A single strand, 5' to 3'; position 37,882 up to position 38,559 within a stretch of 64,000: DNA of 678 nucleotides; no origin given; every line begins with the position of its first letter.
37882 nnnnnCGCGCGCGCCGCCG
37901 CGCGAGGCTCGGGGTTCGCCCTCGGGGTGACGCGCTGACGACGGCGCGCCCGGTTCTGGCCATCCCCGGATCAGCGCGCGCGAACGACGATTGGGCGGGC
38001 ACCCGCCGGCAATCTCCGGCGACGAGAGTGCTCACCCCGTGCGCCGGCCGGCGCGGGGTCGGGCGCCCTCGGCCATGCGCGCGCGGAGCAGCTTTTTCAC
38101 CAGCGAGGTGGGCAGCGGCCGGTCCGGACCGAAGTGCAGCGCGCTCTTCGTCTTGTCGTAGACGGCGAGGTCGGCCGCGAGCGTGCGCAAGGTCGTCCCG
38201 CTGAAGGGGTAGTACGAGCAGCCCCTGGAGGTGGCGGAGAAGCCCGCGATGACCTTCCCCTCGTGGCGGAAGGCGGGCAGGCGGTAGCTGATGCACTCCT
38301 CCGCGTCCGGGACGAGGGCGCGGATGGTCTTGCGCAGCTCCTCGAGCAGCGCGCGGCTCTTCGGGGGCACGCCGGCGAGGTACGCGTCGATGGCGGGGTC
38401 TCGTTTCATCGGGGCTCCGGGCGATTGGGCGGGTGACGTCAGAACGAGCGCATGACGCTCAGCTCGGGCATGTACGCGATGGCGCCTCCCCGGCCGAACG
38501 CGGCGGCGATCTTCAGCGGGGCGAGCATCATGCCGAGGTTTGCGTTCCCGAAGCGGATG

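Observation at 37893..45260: Mosaic segmental duplication: the DUF1801 segment is ~99% identical between copies but the adjacent OMP gene only ~85%, with a hipBA indel and an RCC1 remnant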

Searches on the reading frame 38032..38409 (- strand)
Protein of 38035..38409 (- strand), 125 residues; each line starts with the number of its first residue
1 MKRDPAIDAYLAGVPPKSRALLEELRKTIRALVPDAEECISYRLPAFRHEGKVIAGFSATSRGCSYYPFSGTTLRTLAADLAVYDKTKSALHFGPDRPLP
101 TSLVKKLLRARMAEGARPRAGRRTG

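Call 8: search_protein_families(library=pfam, max_evalue=0.01, proteins=[window:38035-38409:-])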
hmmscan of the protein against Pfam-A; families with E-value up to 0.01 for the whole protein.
seq(125 aa): 2 families
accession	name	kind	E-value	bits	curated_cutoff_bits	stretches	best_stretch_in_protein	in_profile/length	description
PF08818.16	DUF1801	-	4.5e-11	43.4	27.2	1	19-112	2-85/85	Domain of unknown function (DU1801)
PF18899.5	DUF5655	-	0.0038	17.7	24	1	7-55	1-49/109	Domain of unknown function (DUF5655)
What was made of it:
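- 38032..38409 (-): DUF1801 gene, copy 1 (125 aa). Pfam PF08818, E = 4.5e-11 (call 8).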

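Call 34: find_homologous_proteins(query=window:38035-38409:-, max_evalue=1e-20)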
Query seq(125 aa) (125 aa): 1047 proteins with E <= 1e-20 among 1123 candidates; the best 120 are listed.
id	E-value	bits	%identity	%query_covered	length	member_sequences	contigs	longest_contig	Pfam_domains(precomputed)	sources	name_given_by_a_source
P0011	4.9e-75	267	99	100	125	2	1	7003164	PF08818.17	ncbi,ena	-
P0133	1.2e-55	205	80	94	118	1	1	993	PF08818.17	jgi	jgi:uncharacterized protein YdhG (YjbR/CyaY superfamily)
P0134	1.3e-54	201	79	94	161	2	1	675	PF08818.17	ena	-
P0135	1.4e-54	201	78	94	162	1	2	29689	PF08818.17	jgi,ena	jgi:uncharacterized protein YdhG (YjbR/CyaY superfamily)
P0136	3.7e-54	200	77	94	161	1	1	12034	PF08818.17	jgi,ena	-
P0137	5.3e-54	199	78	94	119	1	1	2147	PF08818.17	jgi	jgi:uncharacterized protein YdhG (YjbR/CyaY superfamily)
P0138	6.2e-54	199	72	100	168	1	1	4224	PF08818.17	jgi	jgi:uncharacterized protein YdhG (YjbR/CyaY superfamily)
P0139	6.9e-54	199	76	91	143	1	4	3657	PF08818.17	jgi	jgi:uncharacterized protein YdhG (YjbR/CyaY superfamily)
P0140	1.0e-53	199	76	95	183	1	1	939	PF08818.17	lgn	-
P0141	1.1e-53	198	77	93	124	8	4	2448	PF08818.17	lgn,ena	-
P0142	1.9e-53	198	78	92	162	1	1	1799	PF08818.17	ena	-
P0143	2.3e-53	197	76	94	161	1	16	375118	PF08818.17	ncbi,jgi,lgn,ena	-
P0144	5.0e-53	196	76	94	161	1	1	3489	PF08818.17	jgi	jgi:uncharacterized protein YdhG (YjbR/CyaY superfamily)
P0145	5.2e-53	196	75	95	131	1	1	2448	PF08818.17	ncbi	ncbi:MAG: iron chaperone [Polyangiaceae bacterium]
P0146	5.8e-53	196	78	94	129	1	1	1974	PF08818.17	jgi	jgi:uncharacterized protein YdhG (YjbR/CyaY superfamily)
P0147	7.3e-53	196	77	93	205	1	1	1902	PF08818.17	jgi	jgi:uncharacterized protein YdhG (YjbR/CyaY superfamily)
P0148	1.0e-52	195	74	99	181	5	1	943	PF08818.17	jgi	-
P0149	1.1e-52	195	77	92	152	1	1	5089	PF08818.17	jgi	jgi:uncharacterized protein YdhG (YjbR/CyaY superfamily)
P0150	1.5e-52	195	76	98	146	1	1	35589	PF08818.17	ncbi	-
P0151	1.7e-52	195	77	92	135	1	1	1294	PF08818.17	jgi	jgi:uncharacterized protein YdhG (YjbR/CyaY superfamily)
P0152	2.2e-52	194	76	94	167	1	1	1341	PF08818.17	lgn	-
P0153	2.3e-52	194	73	94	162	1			PF08818.17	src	-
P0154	3.0e-52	194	76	94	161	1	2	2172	PF08818.17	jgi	jgi:uncharacterized protein YdhG (YjbR/CyaY superfamily)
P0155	3.1e-52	194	74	94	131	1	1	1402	PF08818.17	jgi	jgi:uncharacterized protein YdhG (YjbR/CyaY superfamily)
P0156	3.6e-52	194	76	91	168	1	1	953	PF08818.17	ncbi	-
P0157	4.8e-52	193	79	91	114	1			PF08818.17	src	-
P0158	6.0e-52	193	76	96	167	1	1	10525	PF08818.17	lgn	-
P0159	6.1e-52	193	77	92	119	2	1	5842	PF08818.17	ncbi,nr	ncbi:MAG: DUF1801 domain-containing protein [Myxococcota bacterium]|nr:DUF1801 domain-containing pro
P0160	7.8e-52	192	75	92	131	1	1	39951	PF08818.17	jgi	jgi:uncharacterized protein YdhG (YjbR/CyaY superfamily)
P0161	7.9e-52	192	75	92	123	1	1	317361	PF08818.17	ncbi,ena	-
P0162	8.7e-52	192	74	94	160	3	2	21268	PF08818.17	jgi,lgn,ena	-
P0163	9.0e-52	192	74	94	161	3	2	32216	PF08818.17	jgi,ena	jgi:uncharacterized protein YdhG (YjbR/CyaY superfamily)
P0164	9.0e-52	192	77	94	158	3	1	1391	PF08818.17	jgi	jgi:uncharacterized protein YdhG (YjbR/CyaY superfamily)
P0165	9.1e-52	192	73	92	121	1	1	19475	PF08818.17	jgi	jgi:uncharacterized protein YdhG (YjbR/CyaY superfamily)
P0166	9.5e-52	192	75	94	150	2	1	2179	PF18899.6,PF08818.17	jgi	jgi:uncharacterized protein YdhG (YjbR/CyaY superfamily)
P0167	9.9e-52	192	75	93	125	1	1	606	PF08818.17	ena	-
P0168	1.0e-51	192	75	92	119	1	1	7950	PF08818.17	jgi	jgi:uncharacterized protein YdhG (YjbR/CyaY superfamily)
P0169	1.2e-51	192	72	100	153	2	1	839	PF08818.17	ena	-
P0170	1.3e-51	192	76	90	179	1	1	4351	PF08818.17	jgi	jgi:uncharacterized protein YdhG (YjbR/CyaY superfamily)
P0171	1.4e-51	192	73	97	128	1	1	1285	PF08818.17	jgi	-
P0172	1.5e-51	192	78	90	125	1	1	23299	PF08818.17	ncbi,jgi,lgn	ncbi:MAG TPA: DUF1801 domain-containing protein [Polyangiaceae bacterium]|jgi:uncharacterized protei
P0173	1.7e-51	191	73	98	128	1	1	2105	PF08818.17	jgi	jgi:uncharacterized protein YdhG (YjbR/CyaY superfamily)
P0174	1.8e-51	191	76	92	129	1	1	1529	PF08818.17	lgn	-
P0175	2.0e-51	191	75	91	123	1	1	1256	PF08818.17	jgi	jgi:uncharacterized protein YdhG (YjbR/CyaY superfamily)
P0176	2.1e-51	191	77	91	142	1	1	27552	PF08818.17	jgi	jgi:uncharacterized protein YdhG (YjbR/CyaY superfamily)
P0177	2.8e-51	191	75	92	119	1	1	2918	PF08818.17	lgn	-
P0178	3.3e-51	190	75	94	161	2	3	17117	PF08818.17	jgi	-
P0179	3.4e-51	190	75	94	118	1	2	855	PF08818.17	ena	-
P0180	3.9e-51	190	76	93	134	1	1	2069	PF08818.17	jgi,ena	-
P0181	4.1e-51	190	73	97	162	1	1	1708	PF08818.17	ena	-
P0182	4.2e-51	190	76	95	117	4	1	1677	PF08818.17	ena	-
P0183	4.7e-51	190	73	96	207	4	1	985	PF08818.17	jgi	jgi:uncharacterized protein YdhG (YjbR/CyaY superfamily)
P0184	8.1e-51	189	76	92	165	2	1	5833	PF08818.17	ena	-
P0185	8.2e-51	189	75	94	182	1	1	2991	PF08818.17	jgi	jgi:uncharacterized protein YdhG (YjbR/CyaY superfamily)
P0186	8.2e-51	189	73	92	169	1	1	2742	PF08818.17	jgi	jgi:uncharacterized protein YdhG (YjbR/CyaY superfamily)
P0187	8.4e-51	189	75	91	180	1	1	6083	PF08818.17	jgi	-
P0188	8.5e-51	189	75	92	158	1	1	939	PF08818.17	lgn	-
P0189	1.1e-50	189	77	93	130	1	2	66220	PF08818.17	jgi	jgi:uncharacterized protein YdhG (YjbR/CyaY superfamily)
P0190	1.2e-50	189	70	99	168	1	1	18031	PF08818.17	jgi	jgi:uncharacterized protein YdhG (YjbR/CyaY superfamily)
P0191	1.2e-50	189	76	92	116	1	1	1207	PF08818.17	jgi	jgi:uncharacterized protein YdhG (YjbR/CyaY superfamily)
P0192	1.3e-50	189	70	98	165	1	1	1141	PF08818.17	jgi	jgi:uncharacterized protein YdhG (YjbR/CyaY superfamily)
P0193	1.5e-50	188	72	95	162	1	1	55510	PF08818.17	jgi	jgi:uncharacterized protein YdhG (YjbR/CyaY superfamily)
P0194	1.5e-50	188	77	94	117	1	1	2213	PF08818.17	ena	-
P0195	1.8e-50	188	71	97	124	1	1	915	PF08818.17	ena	-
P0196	2.1e-50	188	73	92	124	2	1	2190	PF08818.17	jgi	jgi:uncharacterized protein YdhG (YjbR/CyaY superfamily)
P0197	2.1e-50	188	74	94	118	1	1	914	PF08818.17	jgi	jgi:uncharacterized protein YdhG (YjbR/CyaY superfamily)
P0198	2.3e-50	188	74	92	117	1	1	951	PF08818.17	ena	-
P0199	2.6e-50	188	73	96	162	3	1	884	PF08818.17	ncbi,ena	-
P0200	2.7e-50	187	75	92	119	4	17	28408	PF08818.17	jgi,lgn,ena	jgi:uncharacterized protein YdhG (YjbR/CyaY superfamily)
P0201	2.8e-50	187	76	92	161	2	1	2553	PF08818.17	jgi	jgi:uncharacterized protein YdhG (YjbR/CyaY superfamily)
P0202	2.9e-50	187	74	94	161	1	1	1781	PF08818.17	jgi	jgi:uncharacterized protein YdhG (YjbR/CyaY superfamily)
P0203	3.6e-50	187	72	98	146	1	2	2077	PF08818.17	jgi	jgi:uncharacterized protein YdhG (YjbR/CyaY superfamily)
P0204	4.9e-50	187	78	89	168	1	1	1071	PF08818.17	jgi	jgi:uncharacterized protein YdhG (YjbR/CyaY superfamily)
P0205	5.0e-50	187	73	94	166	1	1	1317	PF08818.17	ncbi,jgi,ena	jgi:uncharacterized protein YdhG (YjbR/CyaY superfamily)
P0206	5.1e-50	187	74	95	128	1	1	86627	PF08818.17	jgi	jgi:uncharacterized protein YdhG (YjbR/CyaY superfamily)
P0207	5.4e-50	187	73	98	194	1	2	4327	PF08818.17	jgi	jgi:uncharacterized protein YdhG (YjbR/CyaY superfamily)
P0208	5.6e-50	186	73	93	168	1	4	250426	PF08818.17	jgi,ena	jgi:uncharacterized protein YdhG (YjbR/CyaY superfamily)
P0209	6.6e-50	186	74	94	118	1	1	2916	PF08818.17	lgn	-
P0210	7.8e-50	186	70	98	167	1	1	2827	PF08818.17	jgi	jgi:uncharacterized protein YdhG (YjbR/CyaY superfamily)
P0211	7.9e-50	186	72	94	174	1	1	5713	PF08818.17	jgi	jgi:uncharacterized protein YdhG (YjbR/CyaY superfamily)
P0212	8.2e-50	186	77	90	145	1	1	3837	PF08818.17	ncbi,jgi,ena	jgi:uncharacterized protein YdhG (YjbR/CyaY superfamily)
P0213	9.1e-50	186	75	91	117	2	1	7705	PF08818.17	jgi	jgi:uncharacterized protein YdhG (YjbR/CyaY superfamily)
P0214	9.1e-50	186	73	95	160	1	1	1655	PF08818.17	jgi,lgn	jgi:uncharacterized protein YdhG (YjbR/CyaY superfamily)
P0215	9.2e-50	186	75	92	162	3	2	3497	PF08818.17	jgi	jgi:uncharacterized protein YdhG (YjbR/CyaY superfamily)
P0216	1.1e-49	186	74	94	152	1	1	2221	PF08818.17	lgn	-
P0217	1.1e-49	185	73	94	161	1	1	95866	PF08818.17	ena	-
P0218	1.1e-49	185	75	90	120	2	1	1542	PF08818.17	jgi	jgi:uncharacterized protein YdhG (YjbR/CyaY superfamily)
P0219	1.2e-49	185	73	94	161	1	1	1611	PF08818.17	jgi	jgi:uncharacterized protein YdhG (YjbR/CyaY superfamily)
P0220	1.3e-49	185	74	90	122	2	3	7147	PF08818.17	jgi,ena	jgi:uncharacterized protein YdhG (YjbR/CyaY superfamily)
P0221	1.3e-49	185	70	99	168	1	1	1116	PF08818.17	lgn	-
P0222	1.4e-49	185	74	94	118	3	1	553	PF08818.17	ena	-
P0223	1.4e-49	185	75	94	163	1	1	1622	PF08818.17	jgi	jgi:uncharacterized protein YdhG (YjbR/CyaY superfamily)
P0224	1.5e-49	185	72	92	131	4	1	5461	PF08818.17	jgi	jgi:uncharacterized protein YdhG (YjbR/CyaY superfamily)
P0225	1.7e-49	185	72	94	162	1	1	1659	PF08818.17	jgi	jgi:uncharacterized protein YdhG (YjbR/CyaY superfamily)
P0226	2.0e-49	185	73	91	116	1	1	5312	PF08818.17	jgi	jgi:uncharacterized protein YdhG (YjbR/CyaY superfamily)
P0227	2.0e-49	185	71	92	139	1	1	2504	PF08818.17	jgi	jgi:uncharacterized protein YdhG (YjbR/CyaY superfamily)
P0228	2.2e-49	185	74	94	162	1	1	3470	PF08818.17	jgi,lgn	-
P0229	2.3e-49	184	73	93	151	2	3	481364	PF08818.17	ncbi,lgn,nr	ncbi:MAG TPA: DUF1801 domain-containing protein [Polyangiaceae bacterium]|nr:DUF1801 domain-containi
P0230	2.3e-49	184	74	91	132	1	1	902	PF08818.17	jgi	jgi:uncharacterized protein YdhG (YjbR/CyaY superfamily)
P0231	2.4e-49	184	74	94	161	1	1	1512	PF08818.17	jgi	jgi:uncharacterized protein YdhG (YjbR/CyaY superfamily)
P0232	2.4e-49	184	75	91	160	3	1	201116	PF08818.17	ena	-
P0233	2.5e-49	184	72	98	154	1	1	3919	PF08818.17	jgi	jgi:uncharacterized protein YdhG (YjbR/CyaY superfamily)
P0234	2.6e-49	184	72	93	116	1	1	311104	PF08818.17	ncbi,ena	-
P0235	2.7e-49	184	70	92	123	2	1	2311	PF08818.17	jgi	jgi:uncharacterized protein YdhG (YjbR/CyaY superfamily)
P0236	2.8e-49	184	71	92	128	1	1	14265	PF08818.17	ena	-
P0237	2.8e-49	184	73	92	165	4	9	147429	PF08818.17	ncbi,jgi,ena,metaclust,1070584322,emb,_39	jgi:uncharacterized protein YdhG (YjbR/CyaY superfamily)|metaclust:\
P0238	3.6e-49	184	71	93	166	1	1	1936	PF08818.17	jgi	jgi:uncharacterized protein YdhG (YjbR/CyaY superfamily)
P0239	3.8e-49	184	73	94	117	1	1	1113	PF08818.17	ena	-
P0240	4.1e-49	184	72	99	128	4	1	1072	PF08818.17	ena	-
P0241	4.8e-49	183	70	93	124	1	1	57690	PF08818.17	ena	-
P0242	5.4e-49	183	71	94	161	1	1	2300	PF08818.17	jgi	jgi:uncharacterized protein YdhG (YjbR/CyaY superfamily)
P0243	5.6e-49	183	72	98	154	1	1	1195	PF08818.17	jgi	jgi:uncharacterized protein YdhG (YjbR/CyaY superfamily)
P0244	5.7e-49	183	76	95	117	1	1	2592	PF08818.17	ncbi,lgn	-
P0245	6.2e-49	183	69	99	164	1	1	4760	PF08818.17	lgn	-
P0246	6.5e-49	183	70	99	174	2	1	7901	PF08818.17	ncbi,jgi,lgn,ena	jgi:uncharacterized protein YdhG (YjbR/CyaY superfamily)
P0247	7.0e-49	183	67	99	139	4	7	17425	PF08818.17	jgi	-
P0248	7.2e-49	183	71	92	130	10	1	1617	PF08818.17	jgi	-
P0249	7.3e-49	183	73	94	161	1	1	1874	PF08818.17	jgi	jgi:uncharacterized protein YdhG (YjbR/CyaY superfamily)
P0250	7.8e-49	183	74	94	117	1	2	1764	PF08818.17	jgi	jgi:uncharacterized protein YdhG (YjbR/CyaY superfamily)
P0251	8.1e-49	183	75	90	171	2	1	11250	PF08818.17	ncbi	ncbi:MAG: DUF1801 domain-containing protein [Pseudomonadota bacterium]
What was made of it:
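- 38032..38409 (-): It has many homologs at 70-80% identity (call 34).
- Hundreds of homologs are 70-80% identical (call 34).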

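Call 43: search_protein_families(library=ncbifam, max_evalue=0.01, proteins=[P0011])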
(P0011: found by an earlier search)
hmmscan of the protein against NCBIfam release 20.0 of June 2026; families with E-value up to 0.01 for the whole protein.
P0011 (125 aa): 0 families
